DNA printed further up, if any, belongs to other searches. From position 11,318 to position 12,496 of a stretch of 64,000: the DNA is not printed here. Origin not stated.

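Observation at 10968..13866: Divergent PAP2 phosphatase / UbiA-family prenyltransferase pair plus a GT-C-like membrane protein: a candidate polyprenyl-phospho-pentose (DPA-like) sugar-donor module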

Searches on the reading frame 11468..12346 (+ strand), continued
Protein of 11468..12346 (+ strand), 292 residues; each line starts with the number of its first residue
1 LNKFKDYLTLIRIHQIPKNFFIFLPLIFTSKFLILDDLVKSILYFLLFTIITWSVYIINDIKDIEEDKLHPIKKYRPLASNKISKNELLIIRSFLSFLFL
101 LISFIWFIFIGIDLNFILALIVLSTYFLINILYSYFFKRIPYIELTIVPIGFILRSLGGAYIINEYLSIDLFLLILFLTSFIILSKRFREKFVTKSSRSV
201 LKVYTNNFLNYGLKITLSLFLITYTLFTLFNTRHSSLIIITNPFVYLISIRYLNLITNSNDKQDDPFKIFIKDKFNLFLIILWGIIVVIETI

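Call 117: find_encoding_contigs(protein=P0006, flank=6000, max_places=1)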
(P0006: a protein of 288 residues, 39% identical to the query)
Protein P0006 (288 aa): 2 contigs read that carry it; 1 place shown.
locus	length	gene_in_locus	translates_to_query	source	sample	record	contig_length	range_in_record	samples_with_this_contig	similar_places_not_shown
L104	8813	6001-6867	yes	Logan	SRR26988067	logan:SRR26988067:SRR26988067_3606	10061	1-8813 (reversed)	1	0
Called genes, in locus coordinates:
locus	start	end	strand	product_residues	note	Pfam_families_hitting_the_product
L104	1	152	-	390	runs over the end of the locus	-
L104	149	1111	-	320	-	PF01699:Na_Ca_ex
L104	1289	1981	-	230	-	PF00106:adh_short, PF01370:Epimerase, PF08659:KR, PF13460:NAD_binding_10, PF13561:adh_short_C2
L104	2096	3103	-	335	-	-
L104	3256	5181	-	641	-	PF00012:HSP70, PF06723:MreB_Mbl, PF02782:FGGY_C (faint)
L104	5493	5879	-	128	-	PF14378:PAP2_3, PF01569:PAP2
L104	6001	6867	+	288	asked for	PF01040:UbiA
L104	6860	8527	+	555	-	-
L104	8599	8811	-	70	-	?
